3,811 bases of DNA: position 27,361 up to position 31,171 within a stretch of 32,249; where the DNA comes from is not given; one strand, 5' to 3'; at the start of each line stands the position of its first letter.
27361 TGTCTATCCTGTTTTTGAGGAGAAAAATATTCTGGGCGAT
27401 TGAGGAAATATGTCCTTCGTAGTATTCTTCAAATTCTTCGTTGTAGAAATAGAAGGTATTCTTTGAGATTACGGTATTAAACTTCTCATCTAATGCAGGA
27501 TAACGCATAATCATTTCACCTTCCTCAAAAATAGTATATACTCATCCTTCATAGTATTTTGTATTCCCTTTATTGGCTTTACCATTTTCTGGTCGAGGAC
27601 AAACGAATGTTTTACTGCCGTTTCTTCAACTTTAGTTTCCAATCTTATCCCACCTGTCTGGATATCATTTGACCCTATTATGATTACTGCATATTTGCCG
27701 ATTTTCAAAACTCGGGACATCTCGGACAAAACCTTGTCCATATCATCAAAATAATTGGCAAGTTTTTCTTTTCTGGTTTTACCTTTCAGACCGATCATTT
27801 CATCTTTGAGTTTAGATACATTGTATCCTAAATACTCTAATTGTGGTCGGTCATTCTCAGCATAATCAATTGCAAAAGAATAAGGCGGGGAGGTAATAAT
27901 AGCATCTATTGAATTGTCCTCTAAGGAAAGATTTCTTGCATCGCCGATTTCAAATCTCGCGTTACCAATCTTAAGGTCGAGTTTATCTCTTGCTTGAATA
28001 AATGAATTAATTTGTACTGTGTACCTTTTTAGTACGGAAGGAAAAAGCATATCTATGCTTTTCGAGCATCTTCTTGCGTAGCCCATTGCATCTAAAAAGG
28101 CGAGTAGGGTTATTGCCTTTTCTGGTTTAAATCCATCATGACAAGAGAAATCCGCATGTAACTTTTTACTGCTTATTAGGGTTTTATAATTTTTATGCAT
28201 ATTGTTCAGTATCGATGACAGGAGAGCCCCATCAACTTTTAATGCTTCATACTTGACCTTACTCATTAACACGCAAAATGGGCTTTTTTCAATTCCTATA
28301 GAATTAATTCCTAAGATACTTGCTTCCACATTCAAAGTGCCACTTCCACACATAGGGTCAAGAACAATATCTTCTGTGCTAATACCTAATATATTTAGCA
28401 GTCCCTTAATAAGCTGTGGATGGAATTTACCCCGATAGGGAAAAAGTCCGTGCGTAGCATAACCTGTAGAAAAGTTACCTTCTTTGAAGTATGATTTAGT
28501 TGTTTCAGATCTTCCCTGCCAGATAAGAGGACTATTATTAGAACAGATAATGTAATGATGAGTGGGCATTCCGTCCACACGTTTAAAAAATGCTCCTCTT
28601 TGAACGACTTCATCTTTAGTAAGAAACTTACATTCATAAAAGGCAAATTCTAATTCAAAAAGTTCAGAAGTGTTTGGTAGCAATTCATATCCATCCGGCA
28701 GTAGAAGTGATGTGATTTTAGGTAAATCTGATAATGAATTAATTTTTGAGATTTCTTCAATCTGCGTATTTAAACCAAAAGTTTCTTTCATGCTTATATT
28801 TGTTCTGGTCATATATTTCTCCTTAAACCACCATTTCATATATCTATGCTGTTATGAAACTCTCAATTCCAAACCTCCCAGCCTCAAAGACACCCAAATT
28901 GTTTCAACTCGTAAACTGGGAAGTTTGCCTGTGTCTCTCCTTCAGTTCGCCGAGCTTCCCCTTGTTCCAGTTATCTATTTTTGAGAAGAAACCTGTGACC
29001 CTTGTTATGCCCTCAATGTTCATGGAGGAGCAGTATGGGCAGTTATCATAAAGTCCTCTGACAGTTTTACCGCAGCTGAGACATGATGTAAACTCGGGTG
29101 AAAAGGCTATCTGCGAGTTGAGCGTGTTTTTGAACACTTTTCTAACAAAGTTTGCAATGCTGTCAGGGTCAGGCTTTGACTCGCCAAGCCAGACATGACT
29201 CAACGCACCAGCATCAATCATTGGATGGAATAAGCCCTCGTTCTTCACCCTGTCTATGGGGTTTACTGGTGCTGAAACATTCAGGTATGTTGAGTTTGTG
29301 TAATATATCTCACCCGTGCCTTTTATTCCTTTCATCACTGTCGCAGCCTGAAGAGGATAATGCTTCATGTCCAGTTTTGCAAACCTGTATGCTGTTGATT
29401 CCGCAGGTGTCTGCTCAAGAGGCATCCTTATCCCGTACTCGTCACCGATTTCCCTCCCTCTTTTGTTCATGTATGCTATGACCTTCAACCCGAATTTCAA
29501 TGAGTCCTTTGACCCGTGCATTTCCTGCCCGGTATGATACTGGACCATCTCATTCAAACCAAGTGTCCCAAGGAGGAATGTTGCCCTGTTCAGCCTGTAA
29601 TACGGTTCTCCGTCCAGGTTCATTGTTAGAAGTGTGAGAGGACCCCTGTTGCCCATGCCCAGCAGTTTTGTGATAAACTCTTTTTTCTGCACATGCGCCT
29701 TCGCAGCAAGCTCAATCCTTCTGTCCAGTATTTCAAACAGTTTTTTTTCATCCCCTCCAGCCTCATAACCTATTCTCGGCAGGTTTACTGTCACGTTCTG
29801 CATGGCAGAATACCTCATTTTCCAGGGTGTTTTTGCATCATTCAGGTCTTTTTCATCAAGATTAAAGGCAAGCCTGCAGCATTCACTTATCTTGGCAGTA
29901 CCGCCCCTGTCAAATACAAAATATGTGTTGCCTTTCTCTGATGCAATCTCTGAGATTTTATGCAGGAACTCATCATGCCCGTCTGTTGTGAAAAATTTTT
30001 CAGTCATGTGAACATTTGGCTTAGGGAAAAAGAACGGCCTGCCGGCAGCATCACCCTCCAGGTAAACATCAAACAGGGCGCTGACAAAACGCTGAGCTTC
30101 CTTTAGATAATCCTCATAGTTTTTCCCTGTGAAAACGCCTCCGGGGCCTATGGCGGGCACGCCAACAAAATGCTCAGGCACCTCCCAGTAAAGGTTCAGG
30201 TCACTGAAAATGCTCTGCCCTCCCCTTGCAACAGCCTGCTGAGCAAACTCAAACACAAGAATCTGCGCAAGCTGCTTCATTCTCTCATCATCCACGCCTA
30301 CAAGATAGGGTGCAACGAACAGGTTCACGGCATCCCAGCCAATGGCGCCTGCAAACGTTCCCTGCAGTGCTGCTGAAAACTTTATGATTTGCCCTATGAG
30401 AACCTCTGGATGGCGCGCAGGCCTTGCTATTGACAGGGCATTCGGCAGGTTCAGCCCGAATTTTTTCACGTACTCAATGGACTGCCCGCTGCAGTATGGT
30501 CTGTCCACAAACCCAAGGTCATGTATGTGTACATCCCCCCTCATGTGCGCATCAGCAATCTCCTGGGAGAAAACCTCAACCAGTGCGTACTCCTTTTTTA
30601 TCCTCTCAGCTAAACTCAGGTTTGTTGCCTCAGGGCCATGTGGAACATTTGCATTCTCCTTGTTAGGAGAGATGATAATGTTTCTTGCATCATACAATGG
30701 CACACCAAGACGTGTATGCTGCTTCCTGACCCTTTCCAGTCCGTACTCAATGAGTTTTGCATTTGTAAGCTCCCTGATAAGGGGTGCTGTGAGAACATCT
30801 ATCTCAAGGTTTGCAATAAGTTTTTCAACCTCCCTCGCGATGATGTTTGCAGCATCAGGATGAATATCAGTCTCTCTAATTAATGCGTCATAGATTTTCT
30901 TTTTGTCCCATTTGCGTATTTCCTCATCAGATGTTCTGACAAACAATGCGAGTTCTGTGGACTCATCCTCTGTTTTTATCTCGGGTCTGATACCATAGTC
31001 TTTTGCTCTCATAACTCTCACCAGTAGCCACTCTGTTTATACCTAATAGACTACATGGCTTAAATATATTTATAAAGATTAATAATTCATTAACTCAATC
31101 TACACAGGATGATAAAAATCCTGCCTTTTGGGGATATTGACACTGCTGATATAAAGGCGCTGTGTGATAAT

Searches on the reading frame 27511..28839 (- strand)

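Call 40: search_protein_families(library=pfam, proteins=[window:27511-28839:-], max_evalue=0.00001)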
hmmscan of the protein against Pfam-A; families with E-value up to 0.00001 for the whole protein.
window:27511-28839:- (442 aa): 3 families
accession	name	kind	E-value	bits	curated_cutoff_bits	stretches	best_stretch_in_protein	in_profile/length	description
PF01555.25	N6_N4_Mtase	-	1.5e-15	58.2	26.7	1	122-190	159-216/221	DNA methylase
PF01170.24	UPF0020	-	3.5e-14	53.4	22.3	1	136-198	9-72/197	RMKL-like, methyltransferase domain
PF13847.12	Methyltransf_31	-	4e-08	33.5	27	1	284-387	48-110/145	Methyltransferase domain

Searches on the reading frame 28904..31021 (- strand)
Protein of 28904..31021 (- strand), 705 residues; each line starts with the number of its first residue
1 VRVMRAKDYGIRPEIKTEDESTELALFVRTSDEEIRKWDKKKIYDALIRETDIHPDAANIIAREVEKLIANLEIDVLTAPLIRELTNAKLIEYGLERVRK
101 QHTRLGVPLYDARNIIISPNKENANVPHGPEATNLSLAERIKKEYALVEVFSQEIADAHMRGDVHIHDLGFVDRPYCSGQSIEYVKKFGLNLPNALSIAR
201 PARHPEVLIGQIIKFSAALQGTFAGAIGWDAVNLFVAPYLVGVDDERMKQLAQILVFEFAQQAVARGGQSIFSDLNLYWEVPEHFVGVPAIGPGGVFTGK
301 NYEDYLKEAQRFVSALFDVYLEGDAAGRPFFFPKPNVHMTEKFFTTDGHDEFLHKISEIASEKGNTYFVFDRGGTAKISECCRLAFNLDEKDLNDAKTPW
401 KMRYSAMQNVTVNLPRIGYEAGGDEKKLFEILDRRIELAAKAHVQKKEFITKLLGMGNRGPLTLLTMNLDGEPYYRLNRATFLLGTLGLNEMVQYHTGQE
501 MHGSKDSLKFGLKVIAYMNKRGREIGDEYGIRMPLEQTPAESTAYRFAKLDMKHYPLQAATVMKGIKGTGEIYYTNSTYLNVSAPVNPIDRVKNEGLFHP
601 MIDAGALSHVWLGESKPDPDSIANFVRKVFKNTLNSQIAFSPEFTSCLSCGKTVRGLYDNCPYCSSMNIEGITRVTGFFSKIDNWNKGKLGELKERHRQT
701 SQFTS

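Call 40: search_protein_families(library=pfam, proteins=[window:28904-31021:-], max_evalue=0.00001)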
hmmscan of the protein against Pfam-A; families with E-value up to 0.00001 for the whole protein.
window:28904-31021:- (705 aa): 1 family
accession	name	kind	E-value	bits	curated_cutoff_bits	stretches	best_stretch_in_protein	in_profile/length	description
PF13597.11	NRDD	-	1.3e-139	466.9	26.2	1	122-697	1-560/562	Anaerobic ribonucleoside-triphosphate reductase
